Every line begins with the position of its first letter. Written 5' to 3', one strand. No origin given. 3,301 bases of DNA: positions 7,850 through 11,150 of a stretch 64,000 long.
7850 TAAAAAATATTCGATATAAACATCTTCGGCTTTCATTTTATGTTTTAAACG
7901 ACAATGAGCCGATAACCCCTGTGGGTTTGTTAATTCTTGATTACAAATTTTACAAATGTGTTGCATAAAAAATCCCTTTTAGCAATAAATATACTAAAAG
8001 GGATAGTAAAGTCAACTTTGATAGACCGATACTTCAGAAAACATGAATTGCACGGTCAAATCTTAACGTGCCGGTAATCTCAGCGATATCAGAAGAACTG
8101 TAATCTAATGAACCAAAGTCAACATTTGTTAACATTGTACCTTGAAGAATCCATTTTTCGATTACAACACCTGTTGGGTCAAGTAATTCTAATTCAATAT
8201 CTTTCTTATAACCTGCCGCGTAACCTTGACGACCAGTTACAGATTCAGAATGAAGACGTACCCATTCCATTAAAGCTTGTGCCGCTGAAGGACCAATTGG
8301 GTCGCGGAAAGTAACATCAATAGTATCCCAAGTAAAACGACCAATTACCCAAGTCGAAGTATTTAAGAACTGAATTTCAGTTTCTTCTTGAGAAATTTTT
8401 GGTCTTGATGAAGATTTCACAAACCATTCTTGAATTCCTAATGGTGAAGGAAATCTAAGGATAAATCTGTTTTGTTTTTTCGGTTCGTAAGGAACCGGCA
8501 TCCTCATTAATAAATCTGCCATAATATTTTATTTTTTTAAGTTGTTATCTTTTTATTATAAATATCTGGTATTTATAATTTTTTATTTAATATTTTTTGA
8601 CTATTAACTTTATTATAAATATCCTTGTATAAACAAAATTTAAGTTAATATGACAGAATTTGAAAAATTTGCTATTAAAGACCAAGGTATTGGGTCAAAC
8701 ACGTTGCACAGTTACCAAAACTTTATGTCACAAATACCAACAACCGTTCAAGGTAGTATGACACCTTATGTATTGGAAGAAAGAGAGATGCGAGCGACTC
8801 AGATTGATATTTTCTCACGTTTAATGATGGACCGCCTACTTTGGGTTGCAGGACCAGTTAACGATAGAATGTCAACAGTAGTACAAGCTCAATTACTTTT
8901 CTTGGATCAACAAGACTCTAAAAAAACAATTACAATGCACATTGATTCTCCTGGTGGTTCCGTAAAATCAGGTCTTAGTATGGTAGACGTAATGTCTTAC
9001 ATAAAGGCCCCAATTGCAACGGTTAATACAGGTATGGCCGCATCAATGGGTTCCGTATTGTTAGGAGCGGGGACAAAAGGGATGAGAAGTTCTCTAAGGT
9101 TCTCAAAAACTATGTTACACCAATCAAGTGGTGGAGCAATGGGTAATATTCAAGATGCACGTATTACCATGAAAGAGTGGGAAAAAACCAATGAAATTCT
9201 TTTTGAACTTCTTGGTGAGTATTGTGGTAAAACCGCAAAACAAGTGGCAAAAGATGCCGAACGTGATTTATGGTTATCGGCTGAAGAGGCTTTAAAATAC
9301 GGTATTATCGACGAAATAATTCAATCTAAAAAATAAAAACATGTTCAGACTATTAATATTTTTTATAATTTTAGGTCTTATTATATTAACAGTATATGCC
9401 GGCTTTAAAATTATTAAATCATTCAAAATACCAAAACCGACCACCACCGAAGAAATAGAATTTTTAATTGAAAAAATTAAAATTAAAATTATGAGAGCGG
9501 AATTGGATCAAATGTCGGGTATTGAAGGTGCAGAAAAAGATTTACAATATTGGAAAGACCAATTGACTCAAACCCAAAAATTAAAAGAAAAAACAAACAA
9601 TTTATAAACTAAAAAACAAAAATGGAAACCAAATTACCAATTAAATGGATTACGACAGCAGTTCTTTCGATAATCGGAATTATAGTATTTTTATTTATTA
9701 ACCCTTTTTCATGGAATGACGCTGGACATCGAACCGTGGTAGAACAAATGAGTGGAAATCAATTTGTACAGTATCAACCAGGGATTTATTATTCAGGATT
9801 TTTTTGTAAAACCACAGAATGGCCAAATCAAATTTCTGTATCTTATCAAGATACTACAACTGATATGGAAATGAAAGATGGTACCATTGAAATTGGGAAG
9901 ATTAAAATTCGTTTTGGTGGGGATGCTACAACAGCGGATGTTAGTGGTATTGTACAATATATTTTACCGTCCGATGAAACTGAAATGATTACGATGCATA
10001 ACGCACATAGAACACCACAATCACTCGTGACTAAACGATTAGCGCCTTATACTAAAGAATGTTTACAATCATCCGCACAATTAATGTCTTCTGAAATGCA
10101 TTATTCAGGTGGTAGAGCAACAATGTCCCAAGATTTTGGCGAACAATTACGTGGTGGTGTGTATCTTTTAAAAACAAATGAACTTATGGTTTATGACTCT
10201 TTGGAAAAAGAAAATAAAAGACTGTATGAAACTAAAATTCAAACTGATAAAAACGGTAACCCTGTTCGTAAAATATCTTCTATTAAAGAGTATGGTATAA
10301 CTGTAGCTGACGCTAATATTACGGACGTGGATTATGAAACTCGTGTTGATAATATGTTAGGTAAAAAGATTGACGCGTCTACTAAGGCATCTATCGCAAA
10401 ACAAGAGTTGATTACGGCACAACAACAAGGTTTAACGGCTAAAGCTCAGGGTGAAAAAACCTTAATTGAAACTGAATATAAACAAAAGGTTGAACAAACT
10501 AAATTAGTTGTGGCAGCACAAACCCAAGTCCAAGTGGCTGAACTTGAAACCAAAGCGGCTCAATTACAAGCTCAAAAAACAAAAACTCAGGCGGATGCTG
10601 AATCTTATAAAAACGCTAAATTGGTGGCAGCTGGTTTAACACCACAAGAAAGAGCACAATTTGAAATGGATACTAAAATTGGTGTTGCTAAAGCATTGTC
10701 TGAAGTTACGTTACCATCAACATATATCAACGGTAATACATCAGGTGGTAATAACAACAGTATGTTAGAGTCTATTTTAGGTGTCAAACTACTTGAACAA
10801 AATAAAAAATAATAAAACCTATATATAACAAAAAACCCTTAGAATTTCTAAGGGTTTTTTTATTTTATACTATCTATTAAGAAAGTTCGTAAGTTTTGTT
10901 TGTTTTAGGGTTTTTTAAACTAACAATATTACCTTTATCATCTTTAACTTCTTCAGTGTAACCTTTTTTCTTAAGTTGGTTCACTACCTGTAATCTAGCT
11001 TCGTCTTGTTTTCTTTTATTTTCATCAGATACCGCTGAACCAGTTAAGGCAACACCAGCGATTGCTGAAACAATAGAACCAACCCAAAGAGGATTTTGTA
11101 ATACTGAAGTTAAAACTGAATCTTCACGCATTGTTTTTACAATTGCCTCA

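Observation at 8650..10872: ClpP-like protease + small membrane protein + SPFH/stomatin-like protein cassette embedded antisense inside the tail operon (NfeD/stomatin-like architecture)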

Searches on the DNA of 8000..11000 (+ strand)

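Call 5: search_dna_similar(query=window:8000-11000:+, collection=phages, mode=distant, max_rows=20)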
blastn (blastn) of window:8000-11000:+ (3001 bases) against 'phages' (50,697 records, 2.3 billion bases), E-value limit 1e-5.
Records with a match: 1; places in all: 1; records where one place covers at least 80% of the query: 0.
Best place of each record, by identity: 60-80% 1.
By first word of the organism name: uncultured 1.
By host as written in the record: - 1.
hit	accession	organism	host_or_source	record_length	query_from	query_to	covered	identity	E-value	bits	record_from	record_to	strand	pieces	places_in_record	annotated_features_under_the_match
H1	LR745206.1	uncultured phage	metagenomic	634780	756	1134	13%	71.8%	1e-44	189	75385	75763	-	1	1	record has no annotation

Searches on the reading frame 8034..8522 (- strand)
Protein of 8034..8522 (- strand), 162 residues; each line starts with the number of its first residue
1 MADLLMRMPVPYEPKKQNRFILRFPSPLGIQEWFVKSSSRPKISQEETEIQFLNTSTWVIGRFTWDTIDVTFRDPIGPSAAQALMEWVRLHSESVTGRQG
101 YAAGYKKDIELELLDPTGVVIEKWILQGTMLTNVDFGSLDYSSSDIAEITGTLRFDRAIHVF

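Call 3: search_protein_families(library=pfam, proteins=[window:8034-8522:-], max_evalue=0.1)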
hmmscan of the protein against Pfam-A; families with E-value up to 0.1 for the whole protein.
window:8034-8522:- (162 aa): 1 family
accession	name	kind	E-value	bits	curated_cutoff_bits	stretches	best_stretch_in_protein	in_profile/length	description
PF06841.18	Phage_T4_gp19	-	0.00016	21.9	28.2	1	69-156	52-131/134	T4-like virus tail tube protein gp19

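Call 4: search_protein_families(library=phrogs, proteins=[window:8034-8522:-], max_evalue=0.01)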
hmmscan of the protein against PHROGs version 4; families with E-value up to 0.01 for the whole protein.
window:8034-8522:- (162 aa): 2 families
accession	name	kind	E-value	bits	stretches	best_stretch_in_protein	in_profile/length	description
phrog_4542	-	tail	2.4e-31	109.8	1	11-159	22-179/214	tail tube protein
phrog_45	-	tail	2.1e-09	38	1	33-158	124-252/350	tail tube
